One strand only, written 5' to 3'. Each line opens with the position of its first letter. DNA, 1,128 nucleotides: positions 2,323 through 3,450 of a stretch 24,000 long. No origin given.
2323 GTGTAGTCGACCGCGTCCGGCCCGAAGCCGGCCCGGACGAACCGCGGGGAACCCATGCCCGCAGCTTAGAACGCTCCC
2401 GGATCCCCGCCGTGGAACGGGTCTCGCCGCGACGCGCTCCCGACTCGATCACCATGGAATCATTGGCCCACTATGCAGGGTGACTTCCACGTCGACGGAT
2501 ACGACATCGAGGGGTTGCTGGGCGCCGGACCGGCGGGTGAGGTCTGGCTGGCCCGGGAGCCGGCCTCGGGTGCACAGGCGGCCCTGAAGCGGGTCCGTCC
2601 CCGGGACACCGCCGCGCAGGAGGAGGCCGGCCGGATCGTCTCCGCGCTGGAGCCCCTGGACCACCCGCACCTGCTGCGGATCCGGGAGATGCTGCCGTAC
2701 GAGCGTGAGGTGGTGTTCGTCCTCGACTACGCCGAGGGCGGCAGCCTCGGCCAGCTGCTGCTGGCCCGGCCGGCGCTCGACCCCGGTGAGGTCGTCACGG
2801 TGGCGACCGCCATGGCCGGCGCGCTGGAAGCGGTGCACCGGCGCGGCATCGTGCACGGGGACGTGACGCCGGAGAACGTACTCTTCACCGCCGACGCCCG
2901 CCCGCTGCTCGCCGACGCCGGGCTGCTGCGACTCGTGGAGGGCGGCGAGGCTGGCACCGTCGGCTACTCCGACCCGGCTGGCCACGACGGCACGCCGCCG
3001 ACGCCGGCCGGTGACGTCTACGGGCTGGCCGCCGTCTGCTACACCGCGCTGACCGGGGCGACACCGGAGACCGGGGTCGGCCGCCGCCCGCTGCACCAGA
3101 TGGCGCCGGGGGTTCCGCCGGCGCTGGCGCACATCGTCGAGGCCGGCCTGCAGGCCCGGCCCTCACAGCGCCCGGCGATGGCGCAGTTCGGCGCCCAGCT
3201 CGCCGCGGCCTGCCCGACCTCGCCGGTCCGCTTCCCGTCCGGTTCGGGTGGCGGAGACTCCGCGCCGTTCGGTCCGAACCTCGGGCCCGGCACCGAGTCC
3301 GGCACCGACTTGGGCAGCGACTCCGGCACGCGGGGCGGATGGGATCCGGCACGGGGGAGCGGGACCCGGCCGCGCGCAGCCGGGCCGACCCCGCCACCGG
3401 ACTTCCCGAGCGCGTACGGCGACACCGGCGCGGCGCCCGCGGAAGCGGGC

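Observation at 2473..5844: Tandem paralogous transmembrane kinase-like genes: one atypical kinase plus a more decayed pseudokinase, each with an unassigned extracytoplasmic domain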

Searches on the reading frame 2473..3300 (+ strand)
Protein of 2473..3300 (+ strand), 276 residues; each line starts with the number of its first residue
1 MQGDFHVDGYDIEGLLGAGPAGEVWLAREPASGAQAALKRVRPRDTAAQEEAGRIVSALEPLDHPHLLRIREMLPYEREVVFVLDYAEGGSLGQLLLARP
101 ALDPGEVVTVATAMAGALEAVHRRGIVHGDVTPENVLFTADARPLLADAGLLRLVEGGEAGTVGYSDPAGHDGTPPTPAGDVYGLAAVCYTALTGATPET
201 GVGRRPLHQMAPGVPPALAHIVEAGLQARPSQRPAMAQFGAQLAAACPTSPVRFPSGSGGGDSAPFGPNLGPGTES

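Call 6: search_solved_structures(query=window:2473-3300:+, max_evalue=0.001, show_alignments=2)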
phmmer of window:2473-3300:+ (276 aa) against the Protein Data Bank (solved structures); distinct sequences matched with E-value up to 0.001: 1271 (the best 60 are shown).
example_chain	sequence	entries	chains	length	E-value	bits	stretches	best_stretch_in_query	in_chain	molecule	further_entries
5m09_A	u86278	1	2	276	1.2e-20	77.6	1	8-209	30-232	Serine/threonine-protein kinase PknI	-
5m08_A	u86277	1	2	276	1.7e-20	77.2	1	8-209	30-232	Serine/threonine-protein kinase PknI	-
5m07_A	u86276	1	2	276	2.6e-20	76.5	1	8-209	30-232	Serine/threonine-protein kinase PknI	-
5m06_A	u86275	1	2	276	6.3e-20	75.3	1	8-209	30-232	Serine/threonine-protein kinase PknI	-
5xka_A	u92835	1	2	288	1.2e-19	74.4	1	8-220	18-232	Serine/threonine-protein kinase PknI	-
7naa_A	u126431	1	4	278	5.1e-19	72.3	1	9-220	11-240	Non-specific serine/threonine protein kinase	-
3is5_A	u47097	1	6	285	1.8e-18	70.5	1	13-216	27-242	Calcium-dependent protein kinase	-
3hyh_A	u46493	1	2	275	1.5e-17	67.5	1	5-193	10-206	Carbon catabolite-derepressing protein kinase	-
2fh9_A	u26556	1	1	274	1.5e-17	67.5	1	5-193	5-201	Snf1 kinase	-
3dae_A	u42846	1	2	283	1.6e-17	67.4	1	5-193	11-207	Carbon catabolite-derepressing protein kinase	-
9ruj_A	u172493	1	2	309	2.5e-17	66.8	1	8-202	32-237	Serine/threonine-protein kinase StkP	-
3iec_A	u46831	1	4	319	2.6e-17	66.7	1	3-208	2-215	Serine/threonine-protein kinase MARK2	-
3mn3_A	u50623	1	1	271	2.8e-17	66.6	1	6-193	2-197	Carbon catabolite-derepressing protein kinase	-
2qnj_A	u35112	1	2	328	3e-17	66.5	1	6-208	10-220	MAP/microtubule affinity-regulating kinase 3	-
9yr9_A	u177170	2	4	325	3e-17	66.5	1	6-208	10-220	MAP/microtubule affinity-regulating kinase 3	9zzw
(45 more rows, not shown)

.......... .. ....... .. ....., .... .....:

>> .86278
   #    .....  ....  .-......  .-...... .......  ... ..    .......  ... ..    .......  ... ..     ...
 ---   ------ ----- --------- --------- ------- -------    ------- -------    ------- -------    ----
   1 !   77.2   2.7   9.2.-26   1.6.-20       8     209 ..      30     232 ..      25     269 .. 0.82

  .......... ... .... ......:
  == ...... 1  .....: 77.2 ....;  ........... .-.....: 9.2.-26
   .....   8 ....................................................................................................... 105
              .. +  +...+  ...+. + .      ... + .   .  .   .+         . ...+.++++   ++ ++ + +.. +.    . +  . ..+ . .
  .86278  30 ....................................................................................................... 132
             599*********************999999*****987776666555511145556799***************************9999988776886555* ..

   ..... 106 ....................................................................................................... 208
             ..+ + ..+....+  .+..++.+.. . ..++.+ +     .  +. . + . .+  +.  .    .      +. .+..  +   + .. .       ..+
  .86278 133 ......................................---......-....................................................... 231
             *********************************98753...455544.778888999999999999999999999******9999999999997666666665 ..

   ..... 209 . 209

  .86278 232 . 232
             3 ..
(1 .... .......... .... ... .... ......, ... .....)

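Call 42: find_related_loci(query=A2, collection=genome_contigs, flank=6000)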
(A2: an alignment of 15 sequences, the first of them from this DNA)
Query A2 (258 aa) in genome_contigs; peptide patterns used: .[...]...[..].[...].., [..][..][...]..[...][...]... (x = any residue, [..] = any of these).
600 stretches matched a pattern (row limit reached: there are more); 497 encode a relative of the query (tblastn E <= 1e-3); the best 80 are kept; 79 distinct loci.
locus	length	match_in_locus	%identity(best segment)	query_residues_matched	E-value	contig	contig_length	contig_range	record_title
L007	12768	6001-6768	89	1-256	1e-129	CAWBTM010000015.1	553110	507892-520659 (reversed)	MAG: uncultured Actinomycetota bacterium isolate MFD05442.bin.3.505 genome assembly, contig: contig_6176, whole genome s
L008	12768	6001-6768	82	1-256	1e-128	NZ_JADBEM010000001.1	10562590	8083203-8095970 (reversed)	Actinopolymorpha pittospori strain DSM 45354 Ga0310431_01, whole genome shotgun sequence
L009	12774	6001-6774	72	1-258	7e-115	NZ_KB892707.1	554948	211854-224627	Actinopolymorpha alba DSM 45243 B141DRAFT_scaffold_0.1, whole genome shotgun sequence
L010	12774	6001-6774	74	1-257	9e-113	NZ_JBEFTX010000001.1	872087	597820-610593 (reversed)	Actinopolymorpha sp. B11F2 B11F2_contig_1, whole genome shotgun sequence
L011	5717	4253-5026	73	1-257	2e-106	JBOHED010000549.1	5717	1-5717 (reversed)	MAG: Actinopolymorphaceae bacterium isolate SC-S_metawrap_bin.100 k127_5762633, whole genome shotgun sequence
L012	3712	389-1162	60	1-257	8e-91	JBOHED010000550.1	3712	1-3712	MAG: Actinopolymorphaceae bacterium isolate SC-S_metawrap_bin.100 k127_2985229, whole genome shotgun sequence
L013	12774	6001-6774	65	1-257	2e-86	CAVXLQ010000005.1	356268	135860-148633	MAG: uncultured Actinomycetota bacterium isolate MFD04935.bin.1.24 genome assembly, contig: contig_18995, whole genome s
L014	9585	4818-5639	51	5-258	9e-67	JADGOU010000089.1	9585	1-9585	MAG: Frankiaceae bacterium isolate Chersky.15_16 contig-100_4865, whole genome shotgun sequence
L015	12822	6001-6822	46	4-258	2e-55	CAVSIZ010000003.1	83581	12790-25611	MAG: uncultured Actinomycetota bacterium isolate MFD02360.bin.1.34 genome assembly, contig: contig_13050, whole genome s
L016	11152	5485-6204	47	5-254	2e-55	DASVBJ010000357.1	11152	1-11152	MAG TPA_asm: Actinomycetes bacterium isolate SMAG_U1976 k141_1161547, whole genome shotgun sequence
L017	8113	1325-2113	44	4-258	3e-53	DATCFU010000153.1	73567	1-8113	MAG TPA_asm: Acidothermaceae bacterium isolate SMAG_U7788 k141_413303, whole genome shotgun sequence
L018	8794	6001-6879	45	5-253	6e-53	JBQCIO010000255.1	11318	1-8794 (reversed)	MAG: Motilibacteraceae bacterium isolate bin843 k141_546643, whole genome shotgun sequence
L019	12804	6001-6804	46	5-254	1e-52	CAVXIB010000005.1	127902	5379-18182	MAG: uncultured Actinomycetota bacterium isolate MFD02581.bin.3.326 genome assembly, contig: contig_122323, whole genome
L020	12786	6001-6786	44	5-252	2e-52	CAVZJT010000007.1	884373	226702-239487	MAG: uncultured Actinomycetota bacterium isolate MFD01213.bin.1.215 genome assembly, contig: contig_1963, whole genome s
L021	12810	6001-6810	45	5-257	3e-52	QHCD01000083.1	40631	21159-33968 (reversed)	MAG: Pseudonocardiales bacterium isolate RRmetagenome_bin3 antarctic_groopm_ref2_bin_330_contig_838, whole genome shotgu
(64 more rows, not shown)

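Call 74: predict_structure(alignment_id=A2)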
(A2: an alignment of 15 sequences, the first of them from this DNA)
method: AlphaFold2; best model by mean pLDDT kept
length: 258 residues; sequences in the alignment: 15
mean_pLDDT: 90.4   pTM: 0.90
mean pLDDT of the five models: 90.4, 90.3, 89.7, 89.1, 84.8
residues with pLDDT >= 90: 183; 70-90: 63; 50-70: 8; < 50: 4
segments of 3 or more residues with pLDDT < 50: none
pLDDT, mean of each block of 10 residues (from residue 1): 76 86 90 91 92 93 93 91 88 92 97 98 94 92 93 80 85 84 98 92 84 96 95 97 97 75
secondary structure, 60 per line:
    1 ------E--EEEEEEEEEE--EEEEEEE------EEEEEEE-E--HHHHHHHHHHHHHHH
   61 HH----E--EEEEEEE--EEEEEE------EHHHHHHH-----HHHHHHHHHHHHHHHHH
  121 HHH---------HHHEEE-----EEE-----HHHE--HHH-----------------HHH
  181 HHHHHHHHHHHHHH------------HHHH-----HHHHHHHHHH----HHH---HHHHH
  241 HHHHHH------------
elements in order: E10-19 E22-28 E35-41 H46-62 E70-76 E79-84 H92-98 H104-123 E136-138 E144-146 H178-194 H207-210 H216-225 H236-246

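Call 76: fold_search(model_id=the predicted structure, library=pdb)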
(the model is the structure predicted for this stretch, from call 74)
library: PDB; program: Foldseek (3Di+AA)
matches with E <= 10: 2000; with E <= 0.001: 1999
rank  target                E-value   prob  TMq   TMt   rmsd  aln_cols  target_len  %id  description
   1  5g1x_A                1.3e-16  1.00  0.70  0.69   6.0       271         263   25  Crystal structure of Aurora-A kinase in complex with N-Myc (released 2016-11-16)
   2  9guc_A                1.6e-16  1.00  0.68  0.68   7.1       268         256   25  Adhiron-mediated Identification of a Novel and Selective Allosteric Pocket in Aurora Kinase A (released 2025-10-01)
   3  7ayi                  1.7e-16  1.00  0.69  0.71   5.9       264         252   25  Crystal structure of Aurora A in complex with 7-(2-Anilinopyrimidin-4-yl)-1-benzazepin-2-one derivative (compound 2a) (released 2021-01-13)
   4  4ynz_B                2.0e-16  1.00  0.73  0.59   5.4       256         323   23  Structure of the N-terminal domain of SAD (released 2015-12-16)
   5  7ztl_A                2.7e-16  1.00  0.69  0.68   5.9       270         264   26  Crystal structure of a covalently linked Aurora-A N-Myc complex (released 2023-01-18)
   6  6gr8_A                3.2e-16  1.00  0.67  0.64   7.3       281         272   23  Human AURKC INCENP complex bound to BRD-7880 (released 2019-05-15)
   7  2vgo_B                3.6e-16  1.00  0.69  0.65   7.7       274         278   24  Crystal structure of Aurora B kinase in complex with Reversine inhibitor (released 2008-10-28)
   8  6z4y                  3.9e-16  1.00  0.71  0.71   6.8       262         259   26  Crystal structure of Aurora A (STK6) in complex with macrocycle ODS2003208 (released 2020-06-03)
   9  3d14                  4.3e-16  1.00  0.70  0.69   6.0       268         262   24  Crystal structure of mouse Aurora A (Asn186->Gly, Lys240->Arg, Met302->Leu) in complex with 1-{5-[2-(thieno[3,2-d]pyrimi (released 2008-08-26)
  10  2xru                  4.9e-16  1.00  0.69  0.70   6.3       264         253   25  AURORA-A T288E COMPLEXED WITH PHA-828300 (released 2010-09-29)
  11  4o0w                  5.8e-16  1.00  0.74  0.73   5.2       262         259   24  Crystal structures of human kinase Aurora A (released 2014-12-17)
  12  6c83_B                5.8e-16  1.00  0.67  0.69   6.2       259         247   26  Structure of Aurora A (122-403) bound to inhibitory Monobody Mb2 and AMPPCP (released 2019-02-27)
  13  3lau                  6.1e-16  1.00  0.71  0.73   5.9       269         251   24  Crystal Structure of Aurora2 kinase in complex with a GSK3beta inhibitor (released 2010-03-02)
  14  5zan                  6.1e-16  1.00  0.69  0.69   6.1       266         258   25  Crystal Structure of Aurora-A in complex with a new Quinazoline inhibitor (released 2019-02-13)
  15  8jmx                  6.5e-16  1.00  0.70  0.72   5.5       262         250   26  The crystal structure of human aurka kinase domain in complex with AURKA-A2 (released 2023-10-18)
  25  4ow8                  7.8e-16  1.00  0.78  0.73   3.5       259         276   25  Crystal structure of kinase domain of PknA from Mtb (released 2015-02-04)
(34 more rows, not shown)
